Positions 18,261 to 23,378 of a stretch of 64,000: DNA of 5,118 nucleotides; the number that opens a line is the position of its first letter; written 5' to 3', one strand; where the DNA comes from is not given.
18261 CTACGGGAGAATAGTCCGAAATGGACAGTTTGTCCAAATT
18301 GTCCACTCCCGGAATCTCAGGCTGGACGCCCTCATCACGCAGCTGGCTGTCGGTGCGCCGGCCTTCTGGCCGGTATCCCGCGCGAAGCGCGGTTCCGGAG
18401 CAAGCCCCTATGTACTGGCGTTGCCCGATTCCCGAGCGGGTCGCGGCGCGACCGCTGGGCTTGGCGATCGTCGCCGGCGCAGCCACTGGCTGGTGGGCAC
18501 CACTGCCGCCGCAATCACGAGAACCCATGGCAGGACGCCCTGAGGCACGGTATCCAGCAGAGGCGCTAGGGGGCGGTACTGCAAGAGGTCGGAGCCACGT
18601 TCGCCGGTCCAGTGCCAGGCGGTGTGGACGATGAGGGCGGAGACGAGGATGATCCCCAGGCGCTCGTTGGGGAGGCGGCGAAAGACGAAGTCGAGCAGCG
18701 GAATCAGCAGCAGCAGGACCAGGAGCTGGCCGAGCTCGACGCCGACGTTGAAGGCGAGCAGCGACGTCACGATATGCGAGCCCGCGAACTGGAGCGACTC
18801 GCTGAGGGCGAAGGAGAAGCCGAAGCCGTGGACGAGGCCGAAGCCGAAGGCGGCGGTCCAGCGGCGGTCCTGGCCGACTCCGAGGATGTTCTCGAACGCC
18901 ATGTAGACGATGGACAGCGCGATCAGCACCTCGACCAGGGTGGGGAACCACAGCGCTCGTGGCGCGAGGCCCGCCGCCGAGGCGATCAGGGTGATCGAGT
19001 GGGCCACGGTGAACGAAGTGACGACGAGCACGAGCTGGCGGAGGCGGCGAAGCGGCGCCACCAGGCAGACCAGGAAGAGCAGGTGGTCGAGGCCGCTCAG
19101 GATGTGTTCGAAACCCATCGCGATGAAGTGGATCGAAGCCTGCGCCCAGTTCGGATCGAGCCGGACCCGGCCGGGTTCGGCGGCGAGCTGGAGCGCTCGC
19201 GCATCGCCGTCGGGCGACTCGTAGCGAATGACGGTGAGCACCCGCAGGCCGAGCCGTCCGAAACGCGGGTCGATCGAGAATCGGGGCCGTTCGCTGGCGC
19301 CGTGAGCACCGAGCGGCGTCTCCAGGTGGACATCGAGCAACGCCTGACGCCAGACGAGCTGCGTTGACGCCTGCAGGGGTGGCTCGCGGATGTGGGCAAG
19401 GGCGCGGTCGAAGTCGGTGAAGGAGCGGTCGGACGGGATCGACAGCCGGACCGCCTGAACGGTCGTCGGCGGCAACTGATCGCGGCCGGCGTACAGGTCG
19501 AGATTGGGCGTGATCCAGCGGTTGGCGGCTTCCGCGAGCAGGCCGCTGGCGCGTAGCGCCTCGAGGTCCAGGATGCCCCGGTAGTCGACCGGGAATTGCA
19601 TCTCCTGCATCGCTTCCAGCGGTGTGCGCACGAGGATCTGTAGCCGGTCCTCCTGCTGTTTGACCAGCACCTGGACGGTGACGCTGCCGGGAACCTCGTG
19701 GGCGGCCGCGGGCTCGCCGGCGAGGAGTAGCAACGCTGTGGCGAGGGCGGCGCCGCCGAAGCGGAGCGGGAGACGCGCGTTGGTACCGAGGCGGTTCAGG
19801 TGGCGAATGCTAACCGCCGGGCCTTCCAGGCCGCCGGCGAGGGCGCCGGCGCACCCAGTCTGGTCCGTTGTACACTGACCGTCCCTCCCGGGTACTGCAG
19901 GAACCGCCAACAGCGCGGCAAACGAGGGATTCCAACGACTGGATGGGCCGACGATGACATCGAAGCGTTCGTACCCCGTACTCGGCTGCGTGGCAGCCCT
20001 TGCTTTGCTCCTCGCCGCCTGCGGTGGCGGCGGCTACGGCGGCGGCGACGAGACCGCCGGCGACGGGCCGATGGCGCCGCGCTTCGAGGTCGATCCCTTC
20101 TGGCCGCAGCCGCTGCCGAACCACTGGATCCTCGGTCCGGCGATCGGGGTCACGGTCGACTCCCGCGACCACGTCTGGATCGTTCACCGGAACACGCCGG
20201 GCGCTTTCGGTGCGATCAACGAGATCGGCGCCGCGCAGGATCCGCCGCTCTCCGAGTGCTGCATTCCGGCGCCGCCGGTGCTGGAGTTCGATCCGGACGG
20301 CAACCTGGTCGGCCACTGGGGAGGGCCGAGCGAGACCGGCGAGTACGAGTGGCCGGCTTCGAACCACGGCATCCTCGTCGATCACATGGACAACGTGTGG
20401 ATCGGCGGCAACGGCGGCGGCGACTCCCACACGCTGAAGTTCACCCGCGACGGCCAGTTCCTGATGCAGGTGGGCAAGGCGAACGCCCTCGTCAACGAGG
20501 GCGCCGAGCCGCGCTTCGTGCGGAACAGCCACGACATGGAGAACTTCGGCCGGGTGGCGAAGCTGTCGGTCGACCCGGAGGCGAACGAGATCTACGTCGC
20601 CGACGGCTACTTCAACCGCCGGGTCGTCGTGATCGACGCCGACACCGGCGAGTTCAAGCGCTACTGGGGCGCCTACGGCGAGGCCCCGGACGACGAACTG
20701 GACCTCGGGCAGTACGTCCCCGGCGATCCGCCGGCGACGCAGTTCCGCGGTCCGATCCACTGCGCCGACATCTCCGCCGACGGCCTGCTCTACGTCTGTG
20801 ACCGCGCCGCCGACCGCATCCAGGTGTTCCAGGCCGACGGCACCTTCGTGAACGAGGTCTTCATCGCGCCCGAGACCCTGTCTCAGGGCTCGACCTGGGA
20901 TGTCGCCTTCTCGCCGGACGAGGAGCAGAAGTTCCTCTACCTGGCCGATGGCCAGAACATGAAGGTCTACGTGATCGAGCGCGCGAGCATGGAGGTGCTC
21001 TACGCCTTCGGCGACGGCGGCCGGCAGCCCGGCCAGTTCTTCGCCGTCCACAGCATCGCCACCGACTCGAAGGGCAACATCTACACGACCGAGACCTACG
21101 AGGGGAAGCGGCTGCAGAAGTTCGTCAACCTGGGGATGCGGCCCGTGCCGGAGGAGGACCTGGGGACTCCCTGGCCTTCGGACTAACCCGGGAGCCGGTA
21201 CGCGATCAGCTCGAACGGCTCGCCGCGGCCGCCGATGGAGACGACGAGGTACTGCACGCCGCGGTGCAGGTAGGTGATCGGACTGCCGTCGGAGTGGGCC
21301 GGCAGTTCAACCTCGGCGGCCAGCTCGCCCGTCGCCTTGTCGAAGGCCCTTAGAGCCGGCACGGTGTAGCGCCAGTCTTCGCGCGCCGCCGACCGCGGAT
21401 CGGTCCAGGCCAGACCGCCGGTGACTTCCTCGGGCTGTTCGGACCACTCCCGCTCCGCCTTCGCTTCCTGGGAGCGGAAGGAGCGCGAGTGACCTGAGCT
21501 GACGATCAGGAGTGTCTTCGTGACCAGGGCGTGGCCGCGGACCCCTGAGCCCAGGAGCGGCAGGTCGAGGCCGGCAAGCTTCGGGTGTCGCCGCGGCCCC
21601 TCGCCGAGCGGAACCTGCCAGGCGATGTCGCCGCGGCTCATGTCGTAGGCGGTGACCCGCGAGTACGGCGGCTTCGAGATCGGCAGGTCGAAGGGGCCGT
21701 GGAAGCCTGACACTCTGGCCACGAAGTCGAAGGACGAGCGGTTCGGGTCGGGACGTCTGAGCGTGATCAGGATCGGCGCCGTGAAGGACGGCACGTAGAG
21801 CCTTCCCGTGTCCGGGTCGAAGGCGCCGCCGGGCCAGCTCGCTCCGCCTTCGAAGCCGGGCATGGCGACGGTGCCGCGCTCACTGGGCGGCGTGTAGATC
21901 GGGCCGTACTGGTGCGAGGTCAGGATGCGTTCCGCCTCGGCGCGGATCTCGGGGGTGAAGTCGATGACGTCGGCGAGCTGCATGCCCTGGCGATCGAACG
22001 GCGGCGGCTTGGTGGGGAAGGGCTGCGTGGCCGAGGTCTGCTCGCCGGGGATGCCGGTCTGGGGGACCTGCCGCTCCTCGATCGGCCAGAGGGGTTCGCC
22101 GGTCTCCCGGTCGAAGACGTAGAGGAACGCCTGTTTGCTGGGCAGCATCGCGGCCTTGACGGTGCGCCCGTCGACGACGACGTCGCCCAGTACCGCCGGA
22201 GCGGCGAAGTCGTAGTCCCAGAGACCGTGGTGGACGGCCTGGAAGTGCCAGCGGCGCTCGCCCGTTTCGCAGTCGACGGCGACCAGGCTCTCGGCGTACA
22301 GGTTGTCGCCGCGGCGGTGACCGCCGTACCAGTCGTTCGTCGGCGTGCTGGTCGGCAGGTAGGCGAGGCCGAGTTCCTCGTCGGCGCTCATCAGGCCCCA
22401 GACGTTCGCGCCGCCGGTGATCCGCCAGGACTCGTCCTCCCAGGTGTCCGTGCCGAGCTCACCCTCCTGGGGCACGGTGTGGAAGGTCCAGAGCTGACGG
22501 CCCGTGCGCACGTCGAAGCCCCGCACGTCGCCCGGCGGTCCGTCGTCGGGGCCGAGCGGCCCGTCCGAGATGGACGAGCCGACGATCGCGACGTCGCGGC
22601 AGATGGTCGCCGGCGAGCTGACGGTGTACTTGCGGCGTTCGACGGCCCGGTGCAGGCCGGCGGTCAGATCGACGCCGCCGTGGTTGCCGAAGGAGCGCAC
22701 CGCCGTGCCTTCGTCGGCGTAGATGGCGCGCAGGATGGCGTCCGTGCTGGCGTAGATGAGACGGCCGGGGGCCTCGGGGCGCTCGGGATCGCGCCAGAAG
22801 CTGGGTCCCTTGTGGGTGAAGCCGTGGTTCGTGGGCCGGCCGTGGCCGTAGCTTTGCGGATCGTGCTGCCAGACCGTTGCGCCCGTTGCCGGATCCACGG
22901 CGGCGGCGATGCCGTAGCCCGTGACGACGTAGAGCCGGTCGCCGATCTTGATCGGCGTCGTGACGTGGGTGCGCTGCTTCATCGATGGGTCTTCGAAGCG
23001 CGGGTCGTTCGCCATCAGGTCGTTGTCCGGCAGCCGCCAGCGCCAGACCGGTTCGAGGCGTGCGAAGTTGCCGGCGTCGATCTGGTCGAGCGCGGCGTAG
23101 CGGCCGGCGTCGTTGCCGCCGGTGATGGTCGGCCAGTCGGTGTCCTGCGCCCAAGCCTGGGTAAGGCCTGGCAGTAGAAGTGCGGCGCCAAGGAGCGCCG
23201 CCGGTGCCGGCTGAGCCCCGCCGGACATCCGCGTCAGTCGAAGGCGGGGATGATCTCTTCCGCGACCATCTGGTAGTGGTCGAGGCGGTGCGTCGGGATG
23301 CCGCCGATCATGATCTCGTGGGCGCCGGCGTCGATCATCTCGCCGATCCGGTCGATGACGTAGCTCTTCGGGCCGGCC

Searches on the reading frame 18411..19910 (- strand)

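Call 48: search_protein_families(library=pfam, proteins=[window:18411-19910:-], max_evalue=0.00001)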
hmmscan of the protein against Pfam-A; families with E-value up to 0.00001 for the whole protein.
window:18411-19910:- (500 aa): 1 family
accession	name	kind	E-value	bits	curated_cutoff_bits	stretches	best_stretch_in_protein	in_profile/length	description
PF13795.12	HupE_UreJ_2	-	1.2e-42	145.7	24.5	1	262-410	1-153/156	HupE / UreJ protein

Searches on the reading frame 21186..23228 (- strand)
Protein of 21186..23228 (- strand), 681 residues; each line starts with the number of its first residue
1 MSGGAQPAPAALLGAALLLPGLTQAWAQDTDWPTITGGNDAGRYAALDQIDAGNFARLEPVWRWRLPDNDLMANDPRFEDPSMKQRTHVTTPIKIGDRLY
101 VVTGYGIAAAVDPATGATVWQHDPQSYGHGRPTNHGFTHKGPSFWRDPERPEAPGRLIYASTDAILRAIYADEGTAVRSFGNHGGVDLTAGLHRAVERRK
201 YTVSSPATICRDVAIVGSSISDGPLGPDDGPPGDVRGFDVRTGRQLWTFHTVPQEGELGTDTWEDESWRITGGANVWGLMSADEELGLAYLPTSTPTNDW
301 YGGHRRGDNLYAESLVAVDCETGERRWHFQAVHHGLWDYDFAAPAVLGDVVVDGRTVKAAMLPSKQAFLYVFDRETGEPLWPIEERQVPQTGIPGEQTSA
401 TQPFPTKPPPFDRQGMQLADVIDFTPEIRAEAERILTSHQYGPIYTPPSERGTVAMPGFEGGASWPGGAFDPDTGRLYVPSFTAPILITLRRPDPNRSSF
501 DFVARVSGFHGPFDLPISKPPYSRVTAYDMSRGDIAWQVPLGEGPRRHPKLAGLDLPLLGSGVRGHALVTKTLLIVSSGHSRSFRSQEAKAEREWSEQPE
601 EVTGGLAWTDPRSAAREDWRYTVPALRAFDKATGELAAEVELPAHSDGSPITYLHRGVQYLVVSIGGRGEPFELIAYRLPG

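Call 48: search_protein_families(library=pfam, proteins=[window:21186-23228:-], max_evalue=0.00001)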
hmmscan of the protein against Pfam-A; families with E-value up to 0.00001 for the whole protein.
window:21186-23228:- (681 aa): 2 families
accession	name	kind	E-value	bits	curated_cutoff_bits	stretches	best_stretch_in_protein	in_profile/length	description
PF01011.28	PQQ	-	1.1e-177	592.9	26.7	2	32-590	1-566/595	Glucose/ethanol/alcohol dehydrogenase, beta-propeller domain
PF13360.13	PQQ_2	-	2e-13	51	27.6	1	92-248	30-143/233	Outer membrane protein assembly factor BamB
